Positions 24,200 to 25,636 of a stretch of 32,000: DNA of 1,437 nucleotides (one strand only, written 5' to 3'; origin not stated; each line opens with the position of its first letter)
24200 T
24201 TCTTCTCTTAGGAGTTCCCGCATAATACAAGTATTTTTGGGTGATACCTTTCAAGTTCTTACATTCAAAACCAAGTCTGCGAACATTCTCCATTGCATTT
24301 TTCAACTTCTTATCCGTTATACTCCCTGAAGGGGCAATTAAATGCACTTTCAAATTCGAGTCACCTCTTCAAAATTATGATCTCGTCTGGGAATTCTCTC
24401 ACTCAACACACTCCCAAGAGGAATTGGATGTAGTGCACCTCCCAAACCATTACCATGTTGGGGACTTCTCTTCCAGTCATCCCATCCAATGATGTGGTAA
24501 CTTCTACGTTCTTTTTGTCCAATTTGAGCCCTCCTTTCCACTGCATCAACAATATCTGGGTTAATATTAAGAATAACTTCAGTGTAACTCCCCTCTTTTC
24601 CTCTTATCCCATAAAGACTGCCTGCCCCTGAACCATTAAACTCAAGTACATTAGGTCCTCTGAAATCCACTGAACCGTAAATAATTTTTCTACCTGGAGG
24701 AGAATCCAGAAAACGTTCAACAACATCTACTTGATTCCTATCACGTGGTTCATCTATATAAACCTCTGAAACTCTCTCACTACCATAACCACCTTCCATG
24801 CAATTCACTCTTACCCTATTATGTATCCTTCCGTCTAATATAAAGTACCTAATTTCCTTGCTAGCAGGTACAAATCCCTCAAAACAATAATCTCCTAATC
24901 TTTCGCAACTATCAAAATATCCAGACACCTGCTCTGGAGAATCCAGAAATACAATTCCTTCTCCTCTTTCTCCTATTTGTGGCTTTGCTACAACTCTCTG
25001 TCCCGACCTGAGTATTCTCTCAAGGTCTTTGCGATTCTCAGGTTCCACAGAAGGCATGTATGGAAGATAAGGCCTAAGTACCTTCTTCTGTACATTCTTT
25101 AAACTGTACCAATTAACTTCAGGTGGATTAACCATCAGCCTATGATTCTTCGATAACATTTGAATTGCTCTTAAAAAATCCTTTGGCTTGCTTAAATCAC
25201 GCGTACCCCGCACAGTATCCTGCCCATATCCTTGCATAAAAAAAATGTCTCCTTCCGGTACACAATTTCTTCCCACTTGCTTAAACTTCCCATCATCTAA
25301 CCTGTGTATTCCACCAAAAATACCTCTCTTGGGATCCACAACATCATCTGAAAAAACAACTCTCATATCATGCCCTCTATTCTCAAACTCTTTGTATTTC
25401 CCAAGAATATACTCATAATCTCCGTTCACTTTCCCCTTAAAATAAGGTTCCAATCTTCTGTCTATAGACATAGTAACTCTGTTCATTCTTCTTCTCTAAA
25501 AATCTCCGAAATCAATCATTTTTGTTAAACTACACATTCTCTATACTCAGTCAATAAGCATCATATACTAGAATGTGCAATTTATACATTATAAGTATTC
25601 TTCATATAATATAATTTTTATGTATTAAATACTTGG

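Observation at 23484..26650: Compositionally foreign ATP-grasp ligase + S66 (LdcA/MccF-like) peptidase operon under a divergent tandem-Lrp regulator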

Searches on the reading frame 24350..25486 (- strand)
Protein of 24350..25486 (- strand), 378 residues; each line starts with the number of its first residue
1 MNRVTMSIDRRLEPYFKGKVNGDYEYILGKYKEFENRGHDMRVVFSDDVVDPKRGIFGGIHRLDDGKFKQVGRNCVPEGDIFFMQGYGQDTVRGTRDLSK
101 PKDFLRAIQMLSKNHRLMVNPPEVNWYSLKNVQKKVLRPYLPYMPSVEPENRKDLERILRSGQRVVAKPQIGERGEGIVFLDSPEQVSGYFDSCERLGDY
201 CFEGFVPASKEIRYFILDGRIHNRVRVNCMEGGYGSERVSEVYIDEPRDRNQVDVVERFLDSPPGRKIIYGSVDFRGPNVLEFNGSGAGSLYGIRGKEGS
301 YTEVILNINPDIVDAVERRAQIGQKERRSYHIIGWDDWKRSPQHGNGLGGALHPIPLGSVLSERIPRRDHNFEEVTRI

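Call 3: search_protein_families(library=pfam, proteins=[window:24350-25486:-], max_evalue=0.01)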
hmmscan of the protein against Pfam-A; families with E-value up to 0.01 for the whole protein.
window:24350-25486:- (378 aa): 1 family
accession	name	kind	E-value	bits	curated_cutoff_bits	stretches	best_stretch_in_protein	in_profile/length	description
PF14398.11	ATPgrasp_YheCD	-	0.00014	21.7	26.8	1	134-187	22-73/255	YheC/D like ATP-grasp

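Call 4: search_protein_families(library=ncbifam, proteins=[window:24350-25486:-], max_evalue=0.01)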
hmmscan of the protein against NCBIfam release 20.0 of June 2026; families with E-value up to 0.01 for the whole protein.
window:24350-25486:- (378 aa): 0 families

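Call 6: search_solved_structures(query=window:24350-25486:-, max_evalue=10, show_alignments=2)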
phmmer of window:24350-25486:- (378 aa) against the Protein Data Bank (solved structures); distinct sequences matched with E-value up to 10: 3.
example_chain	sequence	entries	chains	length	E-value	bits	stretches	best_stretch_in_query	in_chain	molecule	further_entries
6y3p_A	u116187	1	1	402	0.22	13.6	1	154-228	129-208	KLLA0B12012p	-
1rpm_A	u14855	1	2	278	0.61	12.2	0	315-355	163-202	RECEPTOR PROTEIN TYROSINE PHOSPHATASE MU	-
6wwa_Y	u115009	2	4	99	1.1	11.4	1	275-317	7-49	Shieldin complex subunit 2,Shieldin complex subunit 3 chimera | Shieldin complex subunit 2, Shieldin complex subunit 3 chimera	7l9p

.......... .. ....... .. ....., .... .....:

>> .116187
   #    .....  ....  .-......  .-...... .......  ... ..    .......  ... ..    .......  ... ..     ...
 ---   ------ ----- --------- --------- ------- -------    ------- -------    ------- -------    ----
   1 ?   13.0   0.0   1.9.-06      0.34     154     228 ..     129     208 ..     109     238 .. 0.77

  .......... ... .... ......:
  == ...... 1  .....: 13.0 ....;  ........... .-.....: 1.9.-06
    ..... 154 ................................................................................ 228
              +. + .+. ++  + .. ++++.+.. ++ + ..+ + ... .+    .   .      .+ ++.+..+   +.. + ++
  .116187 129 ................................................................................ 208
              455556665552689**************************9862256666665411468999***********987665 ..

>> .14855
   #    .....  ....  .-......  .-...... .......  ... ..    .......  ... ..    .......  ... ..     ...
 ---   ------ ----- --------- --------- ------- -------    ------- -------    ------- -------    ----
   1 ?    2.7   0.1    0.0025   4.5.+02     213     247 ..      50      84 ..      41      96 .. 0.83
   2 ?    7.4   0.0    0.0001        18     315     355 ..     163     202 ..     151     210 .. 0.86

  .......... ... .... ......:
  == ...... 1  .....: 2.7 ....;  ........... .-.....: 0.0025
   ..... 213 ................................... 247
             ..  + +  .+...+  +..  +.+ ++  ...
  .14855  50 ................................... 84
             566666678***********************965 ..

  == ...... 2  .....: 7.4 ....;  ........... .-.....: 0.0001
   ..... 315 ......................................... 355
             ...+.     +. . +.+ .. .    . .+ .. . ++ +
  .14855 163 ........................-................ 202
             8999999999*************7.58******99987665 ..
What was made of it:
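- Checked: ATP-grasp: the window protein alone is sub-threshold (PF14398 21.7 bits against a 26.8 cut-off; best PDB hit by phmmer E=0.22; calls 3, 6).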

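Call 7: find_homologous_proteins(query=window:24350-25486:-, max_evalue=0.001)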
Query window:24350-25486:- (378 aa): 2 proteins with E <= 0.001 among 1775 candidates.
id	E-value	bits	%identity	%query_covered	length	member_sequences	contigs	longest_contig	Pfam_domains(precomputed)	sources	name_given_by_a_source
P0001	7.6e-258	873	100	100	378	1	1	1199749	-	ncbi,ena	-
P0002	5.8e-89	317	61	64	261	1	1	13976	-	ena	-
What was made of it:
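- Tried and rejected: The word-indexed search of 5.8 billion proteins found only the protein itself and one relative (call 7).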

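Call 9: find_encoding_contigs(protein=P0002, flank=10000)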
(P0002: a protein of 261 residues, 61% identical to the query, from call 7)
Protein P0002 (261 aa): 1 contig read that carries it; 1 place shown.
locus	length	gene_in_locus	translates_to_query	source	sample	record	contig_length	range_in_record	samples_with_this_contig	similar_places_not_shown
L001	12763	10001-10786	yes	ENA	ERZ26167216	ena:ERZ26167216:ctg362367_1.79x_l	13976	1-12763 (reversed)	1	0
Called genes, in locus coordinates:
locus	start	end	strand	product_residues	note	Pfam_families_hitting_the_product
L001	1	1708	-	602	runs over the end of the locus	-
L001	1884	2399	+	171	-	-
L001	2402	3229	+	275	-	PF01909:NTP_transf_2, PF18765:Polbeta (weak)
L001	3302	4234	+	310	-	PF00849:PseudoU_synth_2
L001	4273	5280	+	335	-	PF00389:2-Hacid_dh, PF02826:2-Hacid_dh_C, PF03446:NAD_binding_2 (weak)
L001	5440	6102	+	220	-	PF06560:GPI (weak)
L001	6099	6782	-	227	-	PF13386:DsbD_2 (weak)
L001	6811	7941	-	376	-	PF11376:DUF3179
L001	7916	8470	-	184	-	PF08534:Redoxin, PF00578:AhpC-TSA (weak), PF00085:Thioredoxin (faint)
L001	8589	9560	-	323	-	PF01022:HTH_5 (faint), PF01047:MarR (faint), PF13412:HTH_24, PF01037:AsnC_trans_reg (faint), PF13404:HTH_AsnC-type, PF13412:HTH_24 (weak)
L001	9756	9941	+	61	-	-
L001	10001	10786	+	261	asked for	-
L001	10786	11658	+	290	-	PF02016:Peptidase_S66, PF17676:Peptidase_S66C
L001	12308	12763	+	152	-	?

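Call 10: find_encoding_contigs(protein=P0001, flank=10000, max_places=3)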
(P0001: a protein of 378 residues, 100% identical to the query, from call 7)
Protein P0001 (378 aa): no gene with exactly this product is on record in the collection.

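Call 27: predict_structure(alignment_id=A1)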
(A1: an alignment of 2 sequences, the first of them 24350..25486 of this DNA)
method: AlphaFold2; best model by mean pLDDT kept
length: 378 residues; sequences in the alignment: 2
mean_pLDDT: 32.4   pTM: 0.21
mean pLDDT of the five models: 32.4, 30.9, 29.9, 28.6, 28.1
residues with pLDDT >= 90: 0; 70-90: 0; 50-70: 0; < 50: 378
segments of 3 or more residues with pLDDT < 50: 1-378
pLDDT, mean of each block of 10 residues (from residue 1): 35 36 36 38 37 35 39 31 24 27 31 26 25 31 31 37 30 33 38 34 31 35 37 31 34 38 27 25 26 27 29 40 33 32 29 33 39 31
secondary structure, 60 per line:
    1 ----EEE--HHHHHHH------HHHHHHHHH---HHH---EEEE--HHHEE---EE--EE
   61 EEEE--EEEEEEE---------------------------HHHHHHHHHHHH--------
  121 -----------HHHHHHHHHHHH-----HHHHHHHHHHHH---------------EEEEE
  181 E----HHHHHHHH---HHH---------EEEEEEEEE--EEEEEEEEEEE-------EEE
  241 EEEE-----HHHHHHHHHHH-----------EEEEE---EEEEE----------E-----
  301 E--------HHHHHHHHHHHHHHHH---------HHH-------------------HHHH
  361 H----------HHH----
elements in order: E5-7 H10-16 H23-31 E41-44 E59-64 E67-73 H101-112 H132-143 H149-160 E176-181 H186-193 E209-217 E220-230 E238-244 H250-260 E272-276 E280-284 H310-325 H357-361
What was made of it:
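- Tried and rejected: AlphaFold on a 2-sequence alignment failed (pLDDT 32, call 27).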

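Call 29: search_protein_representatives(alignment_id=A1)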
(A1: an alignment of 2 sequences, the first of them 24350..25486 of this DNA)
Query: 2 sequences, 378 profile positions. Proteins with E-value up to 0.001 (for the whole library): 53; up to 1e-10: 32; up to 1e-30: 9. The best 53 are listed.
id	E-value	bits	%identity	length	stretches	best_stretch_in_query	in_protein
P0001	2.9e-245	829.5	-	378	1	1-378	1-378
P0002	4.6e-158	542.5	-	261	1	84-362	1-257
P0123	2.4e-41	158.4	-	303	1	3-320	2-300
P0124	2.2e-37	145.3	-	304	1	22-314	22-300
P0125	1.2e-34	136.3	-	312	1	32-290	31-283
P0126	1.9e-33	132.4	-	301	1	23-320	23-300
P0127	2.0e-33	132.3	-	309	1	6-321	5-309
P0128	2.4e-33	132.0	-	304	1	3-320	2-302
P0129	2.6e-33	131.9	-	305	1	3-317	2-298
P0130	1.1e-30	123.3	-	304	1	3-319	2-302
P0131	5.3e-29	117.7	-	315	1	31-319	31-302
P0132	4.2e-28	114.8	-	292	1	31-292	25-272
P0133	5.1e-28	114.5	-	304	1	5-321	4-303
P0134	2.3e-27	112.3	-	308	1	3-320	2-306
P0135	3.9e-27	111.6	-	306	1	31-293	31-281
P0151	5.0e-12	61.8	-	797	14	310-368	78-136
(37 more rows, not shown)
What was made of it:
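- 24527..25486 (-): Conserved body (aa 1-320) of an unannotated GshB/RimK-class ATP-grasp ligase ('LIG'). Family found by exhaustive HMMER search (call 29).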

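Call 33: search_solved_structures(query=A2, max_evalue=1, show_alignments=3)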
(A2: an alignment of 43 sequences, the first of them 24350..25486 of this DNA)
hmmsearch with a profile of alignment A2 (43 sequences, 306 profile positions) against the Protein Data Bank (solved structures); distinct sequences matched with E-value up to 1: 55.
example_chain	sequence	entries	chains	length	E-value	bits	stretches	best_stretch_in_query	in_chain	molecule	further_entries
1gsa_A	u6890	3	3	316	1.6e-16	63.7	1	19-305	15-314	GLUTATHIONE SYNTHETASE | GLUTATHIONE BIOSYNTHETIC LIGASE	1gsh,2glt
1glv_A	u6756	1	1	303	7.5e-14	54.9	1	19-305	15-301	GLUTATHIONE SYNTHASE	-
7drm_A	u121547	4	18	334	2.3e-10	43.5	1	97-276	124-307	ATP-grasp domain-containing protein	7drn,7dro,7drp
7qys_A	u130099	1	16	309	8.1e-10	41.7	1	141-302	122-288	Probable alpha-L-glutamate ligase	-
5zct_A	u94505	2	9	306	9.7e-10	41.4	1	133-303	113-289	Ribosomal protein S6--L-glutamate ligase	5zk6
4iwx_A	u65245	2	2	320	1e-09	41.3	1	133-303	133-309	Ribosomal protein S6 modification protein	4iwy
7qyr_A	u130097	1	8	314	3.2e-09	39.7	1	141-276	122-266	Probable alpha-L-glutamate ligase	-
7lgm_A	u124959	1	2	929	2e-05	27.2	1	129-218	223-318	Cyanophycin synthase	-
7ta5_A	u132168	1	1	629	2.1e-05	27.1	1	125-236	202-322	Glutathione synthase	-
7txv_A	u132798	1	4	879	3.5e-05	26.4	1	129-262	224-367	Cyanophycin synthase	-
7lg5_A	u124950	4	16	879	3.5e-05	26.4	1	129-262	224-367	Cyanophycin synthase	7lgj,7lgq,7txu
7lgn_A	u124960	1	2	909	4.9e-05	26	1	124-220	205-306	Cyanophycin synthase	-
7mgv_A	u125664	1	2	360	5.9e-05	25.7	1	122-279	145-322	CdnC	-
7wac_A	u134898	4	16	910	0.00011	24.9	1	126-266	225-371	Cyanophycin synthase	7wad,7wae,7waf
7m4s_A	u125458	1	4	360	0.00013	24.6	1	132-283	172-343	AMdnB protein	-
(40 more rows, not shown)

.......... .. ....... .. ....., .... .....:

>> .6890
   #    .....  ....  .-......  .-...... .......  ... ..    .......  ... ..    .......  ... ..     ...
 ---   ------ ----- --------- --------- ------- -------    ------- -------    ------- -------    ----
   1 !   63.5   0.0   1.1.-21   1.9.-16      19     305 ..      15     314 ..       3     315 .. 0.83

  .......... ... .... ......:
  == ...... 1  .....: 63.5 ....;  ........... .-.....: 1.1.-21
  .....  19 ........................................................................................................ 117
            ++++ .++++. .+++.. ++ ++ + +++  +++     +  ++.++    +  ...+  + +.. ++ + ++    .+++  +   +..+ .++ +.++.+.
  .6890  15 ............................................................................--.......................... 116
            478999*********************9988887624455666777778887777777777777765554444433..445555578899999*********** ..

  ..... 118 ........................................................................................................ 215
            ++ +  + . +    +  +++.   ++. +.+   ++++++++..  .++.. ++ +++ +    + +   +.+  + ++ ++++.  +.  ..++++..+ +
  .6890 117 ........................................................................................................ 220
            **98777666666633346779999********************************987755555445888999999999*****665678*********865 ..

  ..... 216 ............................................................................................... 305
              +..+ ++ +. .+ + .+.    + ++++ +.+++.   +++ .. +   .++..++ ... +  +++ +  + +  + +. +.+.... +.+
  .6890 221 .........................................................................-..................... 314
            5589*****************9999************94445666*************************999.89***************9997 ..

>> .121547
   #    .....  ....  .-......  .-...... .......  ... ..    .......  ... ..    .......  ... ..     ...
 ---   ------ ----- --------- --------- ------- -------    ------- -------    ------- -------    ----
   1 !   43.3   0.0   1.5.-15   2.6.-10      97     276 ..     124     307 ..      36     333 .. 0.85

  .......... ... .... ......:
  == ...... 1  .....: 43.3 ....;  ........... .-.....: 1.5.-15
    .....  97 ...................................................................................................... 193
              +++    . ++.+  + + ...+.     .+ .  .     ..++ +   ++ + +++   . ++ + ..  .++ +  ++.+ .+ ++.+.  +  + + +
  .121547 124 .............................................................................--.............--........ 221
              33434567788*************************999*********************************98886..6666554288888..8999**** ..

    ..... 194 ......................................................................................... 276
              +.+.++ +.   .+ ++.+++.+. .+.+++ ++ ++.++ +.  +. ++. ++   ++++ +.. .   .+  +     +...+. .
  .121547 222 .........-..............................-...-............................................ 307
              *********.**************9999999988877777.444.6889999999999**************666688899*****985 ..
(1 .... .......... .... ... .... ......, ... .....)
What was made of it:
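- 24527..25486 (-): Profile against 1gsa E=1.6e-16 (call 33).
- On ATP-grasp superfamily (GshB/RimK/LysX clade): They align to GshB K160, R210, R225, D273, E281 and N283 (call 33).
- Checked: A 43-sequence family profile matches E. coli GshB over its full length at E=1.6e-16 (call 33).
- Family profile against E. coli GshB over the full length, E=1.6e-16, then RimK at about 1e-9 (call 33). The best full-length match, including the N-terminal domain, is GshB (call 33).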

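Call 34: search_protein_families(library=pfam, alignment_id=A2, max_evalue=0.01)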
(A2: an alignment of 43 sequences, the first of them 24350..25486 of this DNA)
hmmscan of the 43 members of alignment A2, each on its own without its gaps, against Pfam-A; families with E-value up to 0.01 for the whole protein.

A. member 1, window:24350-25486:- (378 aa): 1 family
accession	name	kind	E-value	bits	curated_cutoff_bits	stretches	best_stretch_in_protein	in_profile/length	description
PF14398.11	ATPgrasp_YheCD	-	0.00014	21.7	26.8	1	134-187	22-73/255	YheC/D like ATP-grasp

B. families by the number of members that match (of 43 scanned): 9 families
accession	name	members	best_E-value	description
PF02955.21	GSH-S_ATP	16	3.4e-08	Prokaryotic glutathione synthetase, ATP-grasp domain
PF14398.11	ATPgrasp_YheCD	12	3.5e-06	YheC/D like ATP-grasp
PF08443.16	RimK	4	4.5e-08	RimK-like ATP-grasp domain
PF02655.19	ATP-grasp_3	4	2.1e-05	ATP-grasp domain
PF14397.11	ATPgrasp_ST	4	0.00051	Sugar-transfer associated ATP-grasp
PF03133.20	TTL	1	0.001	Tubulin-tyrosine ligase family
PF18025.7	FucT_N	1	0.0027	Alpha-(1,3)-fucosyltransferase FucT N-terminal domain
PF07157.17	DNA_circ_N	1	0.0077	DNA circularisation protein N-terminus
PF10453.14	NUFIP1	1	0.0092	FMR1-interacting protein 1 (NUFIP1)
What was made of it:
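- On ATP-grasp superfamily (GshB/RimK/LysX clade): Of 43 family members, 16 hit GSH-S_ATP at E up to 0.01, with a best of 3e-8 (call 34).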

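Call 38: find_related_loci(query=A3, collection=genome_contigs, flank=6000)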
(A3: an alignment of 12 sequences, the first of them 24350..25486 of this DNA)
Query A3 (378 aa) in genome_contigs; peptide patterns used: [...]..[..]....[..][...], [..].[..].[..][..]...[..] (x = any residue, [..] = any of these).
47 stretches matched a pattern; 8 encode a relative of the query (tblastn E <= 1e-3); 8 distinct loci.
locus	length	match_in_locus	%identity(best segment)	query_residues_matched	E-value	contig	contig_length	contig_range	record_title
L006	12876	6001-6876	30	3-313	5e-35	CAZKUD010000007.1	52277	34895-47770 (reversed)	MAG TPA_asm: uncultured archaeon isolate binchicken_co334_109 genome assembly, contig: NODE_910_length_52277_cov_14.7903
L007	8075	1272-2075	31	34-321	2e-34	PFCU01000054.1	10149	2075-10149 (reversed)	MAG: Candidatus Pacearchaeota archaeon CG10_big_fil_rev_8_21_14_0_10_30_48 CG10_8_21_14_0.10_scaffold_15872_c, whole gen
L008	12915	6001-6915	26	6-321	1e-31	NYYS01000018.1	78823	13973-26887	MAG: Candidatus Woesearchaeota archaeon isolate ARS73 MHASMcontig_607192, whole genome shotgun sequence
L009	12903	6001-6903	30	3-319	1e-29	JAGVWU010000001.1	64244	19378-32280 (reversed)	Candidatus Pacearchaeota archaeon isolate RIFOXYC1_FULL_30_12 rifoxyc1_full_scaffold_129, whole genome shotgun sequence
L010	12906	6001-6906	29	3-317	1e-28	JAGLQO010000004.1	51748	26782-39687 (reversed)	MAG: Candidatus Pacearchaeota archaeon isolate RS_8_59 ROV157_8.bin.59.fa_4, whole genome shotgun sequence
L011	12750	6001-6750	31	33-291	7e-26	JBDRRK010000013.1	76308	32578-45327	MAG: archaeon isolate MEGAHIT-group-2.92 k141_114055, whole genome shotgun sequence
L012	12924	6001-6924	26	4-321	1e-24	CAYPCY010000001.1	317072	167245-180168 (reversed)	MAG TPA_asm: uncultured Methanosarcinales archaeon isolate SRP200020_co5_153 genome assembly, contig: NODE_17_length_317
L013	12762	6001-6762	29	34-292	2e-20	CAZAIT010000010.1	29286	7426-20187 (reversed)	MAG TPA_asm: Candidatus Woesearchaeota archaeon isolate binchicken_co181_108 genome assembly, contig: NODE_2166_length_2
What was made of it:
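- Tried and rejected: It was redone with 12 sequences (call 38).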

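Call 42: predict_structure(alignment_id=A2)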
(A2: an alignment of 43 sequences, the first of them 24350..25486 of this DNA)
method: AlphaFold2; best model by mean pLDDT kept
length: 378 residues; sequences in the alignment: 43
mean_pLDDT: 86.7   pTM: 0.83
mean pLDDT of the five models: 86.7, 86.1, 86.0, 85.5, 83.9
residues with pLDDT >= 90: 287; 70-90: 37; 50-70: 5; < 50: 49
segments of 3 or more residues with pLDDT < 50: 330-378
pLDDT, mean of each block of 10 residues (from residue 1): 96 91 91 98 97 98 96 98 94 81 96 96 95 96 97 97 97 91 95 84 97 97 98 95 97 98 97 98 93 88 95 97 67 43 38 35 34 34
secondary structure, 60 per line:
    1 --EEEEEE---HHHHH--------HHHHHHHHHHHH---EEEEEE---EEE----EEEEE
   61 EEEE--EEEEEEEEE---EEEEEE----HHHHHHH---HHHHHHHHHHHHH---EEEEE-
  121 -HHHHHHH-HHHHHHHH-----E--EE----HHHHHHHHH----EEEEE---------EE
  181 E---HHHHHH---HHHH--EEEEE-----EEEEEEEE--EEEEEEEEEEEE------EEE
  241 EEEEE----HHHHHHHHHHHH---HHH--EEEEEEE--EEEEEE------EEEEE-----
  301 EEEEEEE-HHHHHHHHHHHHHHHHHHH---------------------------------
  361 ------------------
elements in order: E3-8 H12-16 H25-36 E40-45 E49-51 E56-64 E67-75 E79-84 H89-95 H99-111 E115-119 H122-128 H130-137 H152-160 E165-169 E179-181 H185-190 H194-197 E200-204 E210-217 E220-231 E238-245 H250-261 E270-276 E279-284 E291-295 E301-307 H309-327
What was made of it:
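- On ATP-grasp superfamily (GshB/RimK/LysX clade): AlphaFold model pLDDT 86.7 and pTM 0.83 for residues 1-329 (call 42).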
